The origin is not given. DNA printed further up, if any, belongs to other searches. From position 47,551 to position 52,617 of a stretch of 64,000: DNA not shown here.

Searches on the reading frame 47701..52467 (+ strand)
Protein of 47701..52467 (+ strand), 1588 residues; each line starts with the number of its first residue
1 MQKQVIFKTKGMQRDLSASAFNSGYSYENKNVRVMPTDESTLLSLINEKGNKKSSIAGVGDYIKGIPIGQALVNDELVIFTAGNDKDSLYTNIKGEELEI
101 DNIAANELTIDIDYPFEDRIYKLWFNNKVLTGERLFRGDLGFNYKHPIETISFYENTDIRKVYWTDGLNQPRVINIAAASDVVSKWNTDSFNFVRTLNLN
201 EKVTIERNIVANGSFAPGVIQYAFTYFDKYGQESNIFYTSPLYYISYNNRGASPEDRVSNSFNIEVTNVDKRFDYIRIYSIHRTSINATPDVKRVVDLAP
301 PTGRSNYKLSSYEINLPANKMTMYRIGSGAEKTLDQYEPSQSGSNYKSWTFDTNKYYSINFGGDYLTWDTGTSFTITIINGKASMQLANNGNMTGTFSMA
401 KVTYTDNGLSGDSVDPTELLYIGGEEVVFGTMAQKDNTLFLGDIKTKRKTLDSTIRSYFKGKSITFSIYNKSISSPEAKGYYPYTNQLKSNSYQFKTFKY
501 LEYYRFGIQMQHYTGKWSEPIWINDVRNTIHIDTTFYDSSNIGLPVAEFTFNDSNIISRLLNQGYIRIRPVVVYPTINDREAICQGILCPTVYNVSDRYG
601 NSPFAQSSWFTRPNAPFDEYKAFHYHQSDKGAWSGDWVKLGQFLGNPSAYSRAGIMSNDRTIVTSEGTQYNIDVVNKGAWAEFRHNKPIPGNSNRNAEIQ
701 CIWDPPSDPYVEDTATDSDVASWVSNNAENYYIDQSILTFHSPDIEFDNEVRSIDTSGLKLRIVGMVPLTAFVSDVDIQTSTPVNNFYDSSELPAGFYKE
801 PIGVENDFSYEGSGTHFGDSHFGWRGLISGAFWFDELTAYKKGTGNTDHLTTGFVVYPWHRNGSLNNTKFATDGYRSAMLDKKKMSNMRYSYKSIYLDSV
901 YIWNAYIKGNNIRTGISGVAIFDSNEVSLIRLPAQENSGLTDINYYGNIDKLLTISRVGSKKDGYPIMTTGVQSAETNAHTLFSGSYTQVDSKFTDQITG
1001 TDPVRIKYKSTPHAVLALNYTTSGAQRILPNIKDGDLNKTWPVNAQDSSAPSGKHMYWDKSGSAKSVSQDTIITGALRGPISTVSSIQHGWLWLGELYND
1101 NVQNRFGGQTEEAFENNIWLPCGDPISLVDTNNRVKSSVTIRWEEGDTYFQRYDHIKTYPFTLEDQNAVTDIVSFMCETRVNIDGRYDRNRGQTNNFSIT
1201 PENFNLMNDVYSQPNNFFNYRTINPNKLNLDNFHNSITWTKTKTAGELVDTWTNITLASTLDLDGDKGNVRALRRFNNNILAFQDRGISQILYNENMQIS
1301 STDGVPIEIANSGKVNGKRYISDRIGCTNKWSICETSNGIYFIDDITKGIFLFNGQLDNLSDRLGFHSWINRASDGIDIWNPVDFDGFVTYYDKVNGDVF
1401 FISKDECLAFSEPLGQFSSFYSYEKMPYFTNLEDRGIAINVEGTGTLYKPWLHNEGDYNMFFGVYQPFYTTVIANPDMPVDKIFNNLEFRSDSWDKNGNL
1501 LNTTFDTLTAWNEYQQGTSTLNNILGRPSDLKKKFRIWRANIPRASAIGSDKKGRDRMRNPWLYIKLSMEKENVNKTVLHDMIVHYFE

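Call 45: search_protein_families(library=phrogs, proteins=[window:47701-52467:+], max_evalue=0.001)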
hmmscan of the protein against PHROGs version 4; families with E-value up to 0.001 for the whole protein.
window:47701-52467:+ (1588 aa): 1 family
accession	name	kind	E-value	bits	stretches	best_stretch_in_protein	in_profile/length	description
phrog_28748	-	head and packaging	7.5e-89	299.8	3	1206-1586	1098-1507/1511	virion structural protein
